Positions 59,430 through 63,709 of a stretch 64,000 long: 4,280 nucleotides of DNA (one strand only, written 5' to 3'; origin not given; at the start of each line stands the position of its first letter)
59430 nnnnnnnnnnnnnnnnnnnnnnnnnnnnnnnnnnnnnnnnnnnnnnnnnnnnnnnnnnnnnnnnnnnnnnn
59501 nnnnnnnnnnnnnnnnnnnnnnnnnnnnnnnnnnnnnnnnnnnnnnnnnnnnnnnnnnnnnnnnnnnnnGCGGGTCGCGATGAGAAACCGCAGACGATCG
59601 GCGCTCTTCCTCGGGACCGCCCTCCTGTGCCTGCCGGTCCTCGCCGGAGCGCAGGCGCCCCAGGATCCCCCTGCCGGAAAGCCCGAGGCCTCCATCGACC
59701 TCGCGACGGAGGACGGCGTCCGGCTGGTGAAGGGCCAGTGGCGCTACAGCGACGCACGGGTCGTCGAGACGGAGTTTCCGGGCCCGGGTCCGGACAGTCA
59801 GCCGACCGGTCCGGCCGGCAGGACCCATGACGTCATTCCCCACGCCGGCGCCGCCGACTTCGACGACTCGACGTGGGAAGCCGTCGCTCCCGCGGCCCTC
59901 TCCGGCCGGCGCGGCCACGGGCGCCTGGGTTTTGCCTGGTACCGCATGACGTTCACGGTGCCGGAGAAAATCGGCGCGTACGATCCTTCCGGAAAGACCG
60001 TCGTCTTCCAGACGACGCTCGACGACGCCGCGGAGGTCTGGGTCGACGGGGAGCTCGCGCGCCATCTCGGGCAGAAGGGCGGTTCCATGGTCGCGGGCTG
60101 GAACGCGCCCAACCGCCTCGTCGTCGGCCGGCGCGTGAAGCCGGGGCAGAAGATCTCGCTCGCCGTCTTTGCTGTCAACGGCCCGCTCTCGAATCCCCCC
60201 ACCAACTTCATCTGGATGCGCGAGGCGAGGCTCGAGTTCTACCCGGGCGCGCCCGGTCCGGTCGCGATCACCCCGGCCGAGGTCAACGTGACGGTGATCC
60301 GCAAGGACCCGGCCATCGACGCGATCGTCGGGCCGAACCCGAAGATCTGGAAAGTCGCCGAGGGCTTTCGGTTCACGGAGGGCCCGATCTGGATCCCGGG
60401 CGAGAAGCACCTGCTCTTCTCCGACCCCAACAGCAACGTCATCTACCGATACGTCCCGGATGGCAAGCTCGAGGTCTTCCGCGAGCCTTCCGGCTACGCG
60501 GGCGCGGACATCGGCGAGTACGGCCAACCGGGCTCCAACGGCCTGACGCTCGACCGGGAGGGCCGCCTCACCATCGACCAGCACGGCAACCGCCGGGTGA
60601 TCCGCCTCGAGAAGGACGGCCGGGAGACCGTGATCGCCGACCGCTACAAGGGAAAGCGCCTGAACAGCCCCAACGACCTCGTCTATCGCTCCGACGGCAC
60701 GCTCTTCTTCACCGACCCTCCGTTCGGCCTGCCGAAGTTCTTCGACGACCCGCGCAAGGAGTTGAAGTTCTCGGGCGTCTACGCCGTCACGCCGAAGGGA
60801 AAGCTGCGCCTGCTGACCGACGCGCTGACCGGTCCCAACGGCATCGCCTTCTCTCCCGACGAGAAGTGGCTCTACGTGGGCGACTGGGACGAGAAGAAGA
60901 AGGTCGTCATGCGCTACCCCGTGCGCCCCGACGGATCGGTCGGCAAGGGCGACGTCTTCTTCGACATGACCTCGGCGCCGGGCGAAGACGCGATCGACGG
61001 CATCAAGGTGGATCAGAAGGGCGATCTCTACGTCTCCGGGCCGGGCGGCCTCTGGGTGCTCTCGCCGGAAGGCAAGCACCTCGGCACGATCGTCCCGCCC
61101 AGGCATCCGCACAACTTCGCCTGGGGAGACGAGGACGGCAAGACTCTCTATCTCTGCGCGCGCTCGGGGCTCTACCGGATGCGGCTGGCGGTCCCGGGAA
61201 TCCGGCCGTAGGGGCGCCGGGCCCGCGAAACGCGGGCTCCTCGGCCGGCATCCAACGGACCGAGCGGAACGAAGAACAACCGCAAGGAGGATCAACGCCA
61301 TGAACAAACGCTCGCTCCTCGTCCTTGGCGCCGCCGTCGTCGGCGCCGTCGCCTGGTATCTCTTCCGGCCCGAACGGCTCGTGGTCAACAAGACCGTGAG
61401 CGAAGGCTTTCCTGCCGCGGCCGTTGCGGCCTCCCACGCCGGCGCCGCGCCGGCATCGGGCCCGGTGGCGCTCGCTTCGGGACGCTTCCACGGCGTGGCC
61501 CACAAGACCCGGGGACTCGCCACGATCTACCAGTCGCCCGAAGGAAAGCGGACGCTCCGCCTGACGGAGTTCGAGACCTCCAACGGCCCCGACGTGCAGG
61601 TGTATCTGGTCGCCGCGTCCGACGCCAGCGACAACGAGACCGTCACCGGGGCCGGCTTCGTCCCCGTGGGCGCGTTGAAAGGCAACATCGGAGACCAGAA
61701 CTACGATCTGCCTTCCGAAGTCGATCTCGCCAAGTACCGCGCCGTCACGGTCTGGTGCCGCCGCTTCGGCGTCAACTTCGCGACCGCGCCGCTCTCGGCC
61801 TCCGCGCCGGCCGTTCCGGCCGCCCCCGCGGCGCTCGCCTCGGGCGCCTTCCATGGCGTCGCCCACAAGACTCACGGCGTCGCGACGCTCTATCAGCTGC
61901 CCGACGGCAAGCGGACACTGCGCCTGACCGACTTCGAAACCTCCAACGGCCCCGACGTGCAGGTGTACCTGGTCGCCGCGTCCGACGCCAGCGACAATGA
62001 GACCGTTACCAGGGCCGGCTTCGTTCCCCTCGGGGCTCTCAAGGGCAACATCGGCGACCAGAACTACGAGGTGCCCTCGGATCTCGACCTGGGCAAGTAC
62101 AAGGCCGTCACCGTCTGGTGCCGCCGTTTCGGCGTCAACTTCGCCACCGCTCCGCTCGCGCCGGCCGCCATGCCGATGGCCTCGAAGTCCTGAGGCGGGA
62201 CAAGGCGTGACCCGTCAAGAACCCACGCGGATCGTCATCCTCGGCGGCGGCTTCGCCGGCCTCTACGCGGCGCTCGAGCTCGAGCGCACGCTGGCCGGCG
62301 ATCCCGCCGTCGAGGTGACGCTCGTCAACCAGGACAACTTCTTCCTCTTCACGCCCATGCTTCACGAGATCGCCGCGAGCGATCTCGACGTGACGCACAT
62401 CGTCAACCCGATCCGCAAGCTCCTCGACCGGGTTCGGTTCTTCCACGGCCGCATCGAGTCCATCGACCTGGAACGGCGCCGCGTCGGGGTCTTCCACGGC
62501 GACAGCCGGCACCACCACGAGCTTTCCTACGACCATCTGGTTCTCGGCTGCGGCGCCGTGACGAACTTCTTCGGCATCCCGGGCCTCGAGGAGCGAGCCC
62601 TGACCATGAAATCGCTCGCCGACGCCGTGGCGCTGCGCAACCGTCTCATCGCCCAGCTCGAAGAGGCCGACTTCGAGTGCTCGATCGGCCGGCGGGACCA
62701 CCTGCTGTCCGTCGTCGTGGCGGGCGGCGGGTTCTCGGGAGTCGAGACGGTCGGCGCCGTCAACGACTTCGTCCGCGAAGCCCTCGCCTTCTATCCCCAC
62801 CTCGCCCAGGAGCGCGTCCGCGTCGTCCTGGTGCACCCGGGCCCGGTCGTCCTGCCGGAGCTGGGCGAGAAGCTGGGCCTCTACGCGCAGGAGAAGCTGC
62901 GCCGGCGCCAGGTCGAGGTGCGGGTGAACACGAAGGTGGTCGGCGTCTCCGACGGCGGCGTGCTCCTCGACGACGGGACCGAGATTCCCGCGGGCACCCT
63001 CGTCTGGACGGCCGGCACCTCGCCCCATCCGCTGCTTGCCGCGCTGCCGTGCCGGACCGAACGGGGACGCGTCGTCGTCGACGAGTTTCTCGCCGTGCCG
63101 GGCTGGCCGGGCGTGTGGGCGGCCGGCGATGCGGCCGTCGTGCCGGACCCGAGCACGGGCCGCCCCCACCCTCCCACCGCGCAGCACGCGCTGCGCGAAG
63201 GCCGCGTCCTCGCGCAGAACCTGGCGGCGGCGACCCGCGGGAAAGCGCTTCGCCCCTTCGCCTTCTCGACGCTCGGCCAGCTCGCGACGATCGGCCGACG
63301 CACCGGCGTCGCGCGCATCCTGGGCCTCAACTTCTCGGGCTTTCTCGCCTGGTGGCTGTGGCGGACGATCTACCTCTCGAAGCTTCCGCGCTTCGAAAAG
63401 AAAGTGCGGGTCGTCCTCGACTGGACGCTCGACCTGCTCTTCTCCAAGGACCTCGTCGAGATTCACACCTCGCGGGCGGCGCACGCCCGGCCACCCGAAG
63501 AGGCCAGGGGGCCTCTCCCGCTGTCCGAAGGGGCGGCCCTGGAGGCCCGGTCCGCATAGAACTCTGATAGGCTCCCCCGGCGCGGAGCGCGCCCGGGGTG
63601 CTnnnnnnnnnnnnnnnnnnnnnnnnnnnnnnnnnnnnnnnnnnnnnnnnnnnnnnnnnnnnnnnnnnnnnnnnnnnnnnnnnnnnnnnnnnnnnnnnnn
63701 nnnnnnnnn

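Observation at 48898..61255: Five copies of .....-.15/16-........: an ECF-type promoter signature marking a putative regulon of the ZAS/ECF pair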

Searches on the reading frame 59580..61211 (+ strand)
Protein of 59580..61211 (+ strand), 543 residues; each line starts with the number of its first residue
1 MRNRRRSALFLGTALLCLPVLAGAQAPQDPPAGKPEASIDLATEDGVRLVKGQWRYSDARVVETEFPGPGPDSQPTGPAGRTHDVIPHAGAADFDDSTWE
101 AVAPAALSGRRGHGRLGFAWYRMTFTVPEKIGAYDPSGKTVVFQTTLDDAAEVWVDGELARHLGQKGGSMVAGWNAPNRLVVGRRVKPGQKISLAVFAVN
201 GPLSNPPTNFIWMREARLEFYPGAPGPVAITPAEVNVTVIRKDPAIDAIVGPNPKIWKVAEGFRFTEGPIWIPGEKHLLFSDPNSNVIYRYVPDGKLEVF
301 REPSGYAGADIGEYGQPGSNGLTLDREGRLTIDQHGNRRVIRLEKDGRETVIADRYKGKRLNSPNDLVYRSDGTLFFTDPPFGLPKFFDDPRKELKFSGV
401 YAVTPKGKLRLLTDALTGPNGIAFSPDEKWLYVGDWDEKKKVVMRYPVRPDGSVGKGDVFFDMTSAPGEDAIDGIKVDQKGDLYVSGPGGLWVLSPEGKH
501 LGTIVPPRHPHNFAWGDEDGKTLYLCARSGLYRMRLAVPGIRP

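Call 9: search_protein_families(library=pfam, proteins=[window:59580-61211:+], max_evalue=0.01)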
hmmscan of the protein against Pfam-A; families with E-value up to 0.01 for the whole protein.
window:59580-61211:+ (543 aa): 2 families
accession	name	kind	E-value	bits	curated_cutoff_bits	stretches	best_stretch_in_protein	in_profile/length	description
PF08450.18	SGL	-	8.7e-38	130.8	26.3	1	265-526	1-243/246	SMP-30/Gluconolactonase/LRE-like region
PF01731.26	Arylesterase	-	0.0049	17.5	21.3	0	408-440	45-77/86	Arylesterase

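Call 37: search_protein_families(library=ncbifam, proteins=[window:59580-61211:+], max_evalue=0.00001)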
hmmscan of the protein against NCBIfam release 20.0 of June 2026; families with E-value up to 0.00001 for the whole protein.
window:59580-61211:+ (543 aa): 1 family
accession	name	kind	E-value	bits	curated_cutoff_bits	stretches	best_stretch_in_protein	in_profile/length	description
NF033206.1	ScyE_fam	subfamily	2.4e-07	30.6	80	0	320-380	256-320/333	ScyD/ScyE family protein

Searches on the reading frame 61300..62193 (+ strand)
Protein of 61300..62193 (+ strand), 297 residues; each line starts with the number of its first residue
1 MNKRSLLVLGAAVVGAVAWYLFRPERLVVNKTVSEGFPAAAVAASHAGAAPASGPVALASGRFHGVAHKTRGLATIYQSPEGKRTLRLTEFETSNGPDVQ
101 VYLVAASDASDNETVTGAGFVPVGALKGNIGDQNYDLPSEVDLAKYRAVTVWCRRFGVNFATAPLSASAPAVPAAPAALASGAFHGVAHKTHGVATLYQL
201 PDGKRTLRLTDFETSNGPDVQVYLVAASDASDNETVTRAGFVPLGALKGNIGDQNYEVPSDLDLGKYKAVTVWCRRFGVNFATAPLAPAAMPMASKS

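Call 9: search_protein_families(library=pfam, proteins=[window:61300-62193:+], max_evalue=0.01)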
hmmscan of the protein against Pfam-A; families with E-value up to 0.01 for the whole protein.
window:61300-62193:+ (297 aa): 2 families
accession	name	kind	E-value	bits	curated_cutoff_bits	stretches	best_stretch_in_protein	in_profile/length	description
PF10517.14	DM13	-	4.6e-48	162.6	25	2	63-165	2-105/105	Electron transfer DM13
PF12244.13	DUF3606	-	0.00024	21.3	24.3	0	138-159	10-31/54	Protein of unknown function (DUF3606)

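Call 34: find_related_loci(query=window:61300-62193:+, collection=genome_contigs, flank=6000)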
Query window:61300-62193:+ (297 aa) in genome_contigs; peptide patterns used: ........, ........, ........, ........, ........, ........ (x = any residue, [..] = any of these).
565 stretches matched a pattern; 521 encode a relative of the query (tblastn E <= 1e-3); the best 80 are kept; 80 distinct loci.
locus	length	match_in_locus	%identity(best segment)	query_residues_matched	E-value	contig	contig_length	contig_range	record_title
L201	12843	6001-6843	67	2-287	3e-130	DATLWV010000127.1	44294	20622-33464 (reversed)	MAG TPA_asm: Terriglobia bacterium isolate SMAG_U13229 k141_12125, whole genome shotgun sequence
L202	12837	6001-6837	67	1-288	2e-129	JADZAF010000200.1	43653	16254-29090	MAG: Bryobacterales bacterium isolate SJ613 c_000000467970, whole genome shotgun sequence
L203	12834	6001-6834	66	1-289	1e-128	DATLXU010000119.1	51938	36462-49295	MAG TPA_asm: Blastocatellia bacterium isolate SMAG_U13254 k141_452665, whole genome shotgun sequence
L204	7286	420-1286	67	1-297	1e-126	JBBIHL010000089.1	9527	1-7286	MAG: Candidatus Eisenbacteria bacterium isolate PFF170222_bin_113 NODE_2526_length_9527_cov_4.863809, whole genome shotg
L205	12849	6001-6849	67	1-287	1e-125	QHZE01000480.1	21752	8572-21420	MAG: Acidobacteria bacterium isolate gp18 AA62 14_1009_13_30cm_scaffold_8921_curated, whole genome shotgun sequence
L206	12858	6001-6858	64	1-295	5e-125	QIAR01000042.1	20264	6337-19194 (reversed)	MAG: Acidobacteria bacterium isolate gp1 AA124 14_1009_16_30cm_scaffold_4030_curated, whole genome shotgun sequence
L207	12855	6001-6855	65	3-297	1e-123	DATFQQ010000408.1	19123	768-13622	MAG TPA_asm: Candidatus Sulfotelmatobacter sp. isolate SMAG_U9334 k141_1556901, whole genome shotgun sequence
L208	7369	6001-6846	65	1-287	1e-123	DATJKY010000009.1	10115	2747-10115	MAG TPA_asm: Terriglobia bacterium isolate SMAG_U15605 k141_2326, whole genome shotgun sequence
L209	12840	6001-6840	65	1-286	5e-123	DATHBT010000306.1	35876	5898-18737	MAG TPA_asm: Pyrinomonadaceae bacterium isolate SMAG_U10723 k141_839035, whole genome shotgun sequence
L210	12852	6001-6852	65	2-297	3e-122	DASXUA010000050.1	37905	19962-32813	MAG TPA_asm: Phycisphaerae bacterium isolate SMAG_U4706 k141_1431289, whole genome shotgun sequence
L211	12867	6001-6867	65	1-297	9e-122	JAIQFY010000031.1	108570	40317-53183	MAG: Terriglobia bacterium isolate SRVP_39 SRVP18_hole-7m-from-trench_1_20cm_scaffold_298, whole genome shotgun sequence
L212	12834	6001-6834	60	3-290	7e-122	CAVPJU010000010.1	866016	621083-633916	MAG: uncultured bacterium isolate MFD10007.bin.1.169 genome assembly, contig: contig_9503, whole genome shotgun sequence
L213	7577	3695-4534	62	1-289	6e-121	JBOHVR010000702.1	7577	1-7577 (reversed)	MAG: Candidatus Binatia bacterium isolate M3-S_metawrap_bin.270 k127_3861600, whole genome shotgun sequence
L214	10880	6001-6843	64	1-288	3e-120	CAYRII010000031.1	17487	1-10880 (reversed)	MAG TPA_asm: uncultured Terriglobales bacterium isolate binchicken_co21_442 genome assembly, contig: NODE_1879_length_17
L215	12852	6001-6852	60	1-295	8e-120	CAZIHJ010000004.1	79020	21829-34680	MAG TPA_asm: uncultured Chitinophagales bacterium isolate SRP287453_co1_97 genome assembly, contig: NODE_421_length_7902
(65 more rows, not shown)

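Call 37: search_protein_families(library=ncbifam, proteins=[window:61300-62193:+], max_evalue=0.00001)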
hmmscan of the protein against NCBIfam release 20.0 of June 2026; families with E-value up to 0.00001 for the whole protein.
window:61300-62193:+ (297 aa): 0 families

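Call 50: find_encoding_contigs(protein=window:61300-62193:+, flank=10000, max_places=4)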
Protein window:61300-62193:+ (297 aa): no gene with exactly this product is on record in the collection.

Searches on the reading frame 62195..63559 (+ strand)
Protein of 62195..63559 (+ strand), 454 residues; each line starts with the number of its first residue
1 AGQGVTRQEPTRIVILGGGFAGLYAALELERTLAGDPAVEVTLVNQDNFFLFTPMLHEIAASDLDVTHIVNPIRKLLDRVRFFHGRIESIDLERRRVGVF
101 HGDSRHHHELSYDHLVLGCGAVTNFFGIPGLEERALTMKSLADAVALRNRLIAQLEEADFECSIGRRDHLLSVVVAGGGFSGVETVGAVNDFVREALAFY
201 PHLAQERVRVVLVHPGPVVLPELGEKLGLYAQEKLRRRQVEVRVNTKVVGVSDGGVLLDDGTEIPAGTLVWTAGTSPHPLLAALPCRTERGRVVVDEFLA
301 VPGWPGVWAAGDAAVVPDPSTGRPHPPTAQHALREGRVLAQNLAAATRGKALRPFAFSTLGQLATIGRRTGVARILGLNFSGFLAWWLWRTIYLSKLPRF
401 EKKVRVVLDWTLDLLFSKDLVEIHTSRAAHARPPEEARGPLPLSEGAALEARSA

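Call 9: search_protein_families(library=pfam, proteins=[window:62195-63559:+], max_evalue=0.01)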
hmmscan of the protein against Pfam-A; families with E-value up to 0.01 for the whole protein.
window:62195-63559:+ (454 aa): 5 families
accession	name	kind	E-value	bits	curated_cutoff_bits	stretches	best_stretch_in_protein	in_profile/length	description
PF07992.20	Pyr_redox_2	-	1.2e-46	160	26.1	1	12-336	2-291/291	Pyridine nucleotide-disulphide oxidoreductase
PF22366.1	NDH2_C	-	6.3e-10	39.5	27.7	1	360-419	2-62/62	NDH2 C-terminal domain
PF00070.33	Pyr_redox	-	3e-09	37.7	22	1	172-253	1-68/82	Pyridine nucleotide-disulphide oxidoreductase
PF01266.30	DAO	-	1.7e-05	25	27.9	0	12-47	1-31/353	FAD dependent oxidoreductase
PF04820.20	Trp_halogenase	-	0.00084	18.7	21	1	12-50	1-38/458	Tryptophan halogenase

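Call 37: search_protein_families(library=ncbifam, proteins=[window:62195-63559:+], max_evalue=0.00001)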
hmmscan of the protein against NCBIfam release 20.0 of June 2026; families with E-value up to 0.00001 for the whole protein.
window:62195-63559:+ (454 aa): 8 families
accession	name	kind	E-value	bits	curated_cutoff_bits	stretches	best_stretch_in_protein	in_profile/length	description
TIGR03169.1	Nterm_to_SelD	hypoth_equivalog_domain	3.4e-35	122.1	310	1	13-389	2-354/365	pyridine nucleotide-disulfide oxidoreductase family protein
TIGR03385.1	CoA_CoA_reduc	equivalog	1.1e-17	64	578.8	1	12-345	1-315/439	CoA-disulfide reductase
TIGR04369.1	fusion_not_SelD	hypoth_equivalog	1.3e-17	63.3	700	2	36-189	22-161/701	oxidoreductase/SelD-related fusion protein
NF007123.0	PRK09564.1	equivalog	9.3e-11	41.1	458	1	79-346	72-317/444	CoA-disulfide reductase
NF042949.2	3PPDioc_HcaD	equivalog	6.6e-10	38.3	450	1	12-321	3-283/386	3-phenylpropionate/cinnamic acid dioxygenase ferredoxin--NAD(+) reductase subunit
NF049943.1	SQR_III_seleno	exception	1.3e-09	37.4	525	1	12-134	2-119/406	type III sulfide quinone reductase, selenoprotein subtype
NF045765.1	PhenlGlyoxDHPadH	equivalog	4.3e-08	32.4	475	0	239-347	199-311/416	NADH-dependent phenylglyoxylate dehydrogenase subunit epsilon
TIGR02374.1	nitri_red_nirB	equivalog_domain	2.5e-06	26.2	578.35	1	105-315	90-279/794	nitrite reductase large subunit NirB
